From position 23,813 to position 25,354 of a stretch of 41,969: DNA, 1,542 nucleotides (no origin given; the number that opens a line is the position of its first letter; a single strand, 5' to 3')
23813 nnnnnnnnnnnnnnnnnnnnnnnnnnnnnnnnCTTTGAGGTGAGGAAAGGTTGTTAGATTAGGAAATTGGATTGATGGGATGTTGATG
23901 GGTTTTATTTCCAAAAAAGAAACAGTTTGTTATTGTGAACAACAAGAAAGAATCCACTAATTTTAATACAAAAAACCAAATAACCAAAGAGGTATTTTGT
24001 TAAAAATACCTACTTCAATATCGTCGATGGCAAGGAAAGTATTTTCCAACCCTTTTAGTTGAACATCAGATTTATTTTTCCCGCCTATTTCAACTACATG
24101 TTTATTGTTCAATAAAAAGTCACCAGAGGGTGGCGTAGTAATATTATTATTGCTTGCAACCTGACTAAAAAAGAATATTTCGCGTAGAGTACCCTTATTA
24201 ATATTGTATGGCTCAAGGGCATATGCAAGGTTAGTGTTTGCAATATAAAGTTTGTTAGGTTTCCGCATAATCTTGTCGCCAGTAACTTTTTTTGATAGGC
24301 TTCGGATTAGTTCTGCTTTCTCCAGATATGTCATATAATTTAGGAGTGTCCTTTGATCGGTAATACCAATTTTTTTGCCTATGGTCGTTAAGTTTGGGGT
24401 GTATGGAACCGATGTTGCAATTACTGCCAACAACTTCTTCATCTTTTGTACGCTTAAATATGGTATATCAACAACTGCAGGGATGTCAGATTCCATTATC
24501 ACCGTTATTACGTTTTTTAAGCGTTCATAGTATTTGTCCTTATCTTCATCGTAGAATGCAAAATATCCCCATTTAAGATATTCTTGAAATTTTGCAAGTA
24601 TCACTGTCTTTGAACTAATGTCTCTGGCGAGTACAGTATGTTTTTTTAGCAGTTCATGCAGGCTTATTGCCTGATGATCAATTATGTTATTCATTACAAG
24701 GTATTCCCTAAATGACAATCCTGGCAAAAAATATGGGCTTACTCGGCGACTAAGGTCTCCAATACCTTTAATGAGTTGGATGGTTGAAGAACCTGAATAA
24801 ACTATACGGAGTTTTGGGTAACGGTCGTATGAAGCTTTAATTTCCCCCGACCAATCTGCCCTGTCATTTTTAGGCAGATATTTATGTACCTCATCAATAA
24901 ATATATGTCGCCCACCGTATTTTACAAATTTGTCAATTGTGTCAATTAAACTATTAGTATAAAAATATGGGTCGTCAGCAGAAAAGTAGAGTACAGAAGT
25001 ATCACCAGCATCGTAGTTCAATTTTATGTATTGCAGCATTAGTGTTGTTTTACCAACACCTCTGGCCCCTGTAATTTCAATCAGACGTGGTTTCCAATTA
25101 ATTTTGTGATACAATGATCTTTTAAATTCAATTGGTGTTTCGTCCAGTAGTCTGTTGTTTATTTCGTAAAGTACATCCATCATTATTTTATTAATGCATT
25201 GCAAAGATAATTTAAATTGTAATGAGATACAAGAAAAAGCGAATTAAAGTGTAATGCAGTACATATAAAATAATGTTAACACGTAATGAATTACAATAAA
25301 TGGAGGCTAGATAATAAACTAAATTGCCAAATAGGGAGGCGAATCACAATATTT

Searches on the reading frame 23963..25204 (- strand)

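Call 3: search_protein_families(library=pfam, proteins=[window:23963-25204:-], max_evalue=0.01)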
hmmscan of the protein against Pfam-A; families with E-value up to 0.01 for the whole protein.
window:23963-25204:- (413 aa): 5 families
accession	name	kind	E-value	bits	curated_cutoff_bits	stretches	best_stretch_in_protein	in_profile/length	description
PF13173.12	AAA_14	-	3.8e-24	85.6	27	1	40-169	3-129/129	AAA domain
PF13635.12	DUF4143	-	1.9e-05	24.9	28.1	1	240-332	3-93/160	Domain of unknown function (DUF4143)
PF25199.1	nSTAND_NTPase5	-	0.0011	19.2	34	1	37-108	39-107/145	Novel STAND NTPase 5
PF01637.24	ATPase_2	-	0.0033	17.7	33.2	0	42-77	23-57/225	ATPase domain predominantly from Archaea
PF13401.12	AAA_22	-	0.0066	17.2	27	0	40-77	6-42/130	AAA domain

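Call 4: search_protein_families(library=ncbifam, proteins=[window:23963-25204:-], max_evalue=0.01)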
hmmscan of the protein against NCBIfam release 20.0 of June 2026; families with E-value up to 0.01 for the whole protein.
window:23963-25204:- (413 aa): 0 families
